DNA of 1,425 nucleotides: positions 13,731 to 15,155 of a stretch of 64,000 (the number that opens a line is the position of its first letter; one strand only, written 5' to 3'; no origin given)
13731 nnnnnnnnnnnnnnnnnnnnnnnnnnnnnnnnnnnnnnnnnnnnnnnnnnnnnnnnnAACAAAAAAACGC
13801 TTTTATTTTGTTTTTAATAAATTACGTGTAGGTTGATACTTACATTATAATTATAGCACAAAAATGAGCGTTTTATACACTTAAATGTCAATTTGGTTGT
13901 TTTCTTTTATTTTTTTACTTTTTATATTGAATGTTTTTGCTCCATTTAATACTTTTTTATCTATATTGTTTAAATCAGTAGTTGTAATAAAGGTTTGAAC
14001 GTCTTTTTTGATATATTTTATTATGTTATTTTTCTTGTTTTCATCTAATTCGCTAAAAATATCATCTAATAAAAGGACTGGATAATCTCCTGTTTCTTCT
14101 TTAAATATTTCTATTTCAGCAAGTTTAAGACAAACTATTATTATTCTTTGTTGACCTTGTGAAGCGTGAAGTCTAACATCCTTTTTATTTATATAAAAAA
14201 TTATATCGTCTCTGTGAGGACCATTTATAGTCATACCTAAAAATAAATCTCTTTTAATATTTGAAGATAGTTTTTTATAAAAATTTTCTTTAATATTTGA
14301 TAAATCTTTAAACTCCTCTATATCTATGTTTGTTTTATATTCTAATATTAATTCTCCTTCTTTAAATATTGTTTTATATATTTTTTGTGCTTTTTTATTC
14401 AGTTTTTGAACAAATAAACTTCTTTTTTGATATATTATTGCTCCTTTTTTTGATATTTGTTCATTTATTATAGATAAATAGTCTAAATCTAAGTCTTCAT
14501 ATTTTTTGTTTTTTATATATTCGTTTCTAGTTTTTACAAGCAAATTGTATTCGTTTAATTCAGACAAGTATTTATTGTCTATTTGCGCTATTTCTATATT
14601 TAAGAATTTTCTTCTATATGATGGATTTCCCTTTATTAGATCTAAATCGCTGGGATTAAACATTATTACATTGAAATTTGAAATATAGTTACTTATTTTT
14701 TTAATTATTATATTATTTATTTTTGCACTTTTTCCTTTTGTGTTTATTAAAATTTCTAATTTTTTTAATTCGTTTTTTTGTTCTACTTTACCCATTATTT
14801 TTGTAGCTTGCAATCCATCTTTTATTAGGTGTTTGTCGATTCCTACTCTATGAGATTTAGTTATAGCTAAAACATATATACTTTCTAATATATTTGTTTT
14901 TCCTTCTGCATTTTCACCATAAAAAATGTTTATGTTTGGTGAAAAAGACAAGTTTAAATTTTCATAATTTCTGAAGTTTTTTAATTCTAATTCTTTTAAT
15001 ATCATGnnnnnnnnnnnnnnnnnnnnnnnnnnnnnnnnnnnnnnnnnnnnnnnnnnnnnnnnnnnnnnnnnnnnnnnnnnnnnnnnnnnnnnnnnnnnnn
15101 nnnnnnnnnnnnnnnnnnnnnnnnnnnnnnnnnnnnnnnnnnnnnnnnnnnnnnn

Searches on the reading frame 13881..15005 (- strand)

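Call 7: search_protein_families(library=pfam, proteins=[window:13881-15005:-])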
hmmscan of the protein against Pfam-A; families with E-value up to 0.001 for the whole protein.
window:13881-15005:- (374 aa): 3 families
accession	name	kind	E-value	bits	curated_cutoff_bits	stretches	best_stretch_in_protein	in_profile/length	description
PF02463.25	SMC_N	-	8.1e-17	61.8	40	1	3-348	2-202/220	RecF/RecN/SMC N terminal domain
PF13175.12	AAA_15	-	6e-06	26.6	32.1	1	1-322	1-239/374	AAA ATPase domain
PF13476.12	AAA_23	-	0.00048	21.3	27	0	5-249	1-176/201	AAA domain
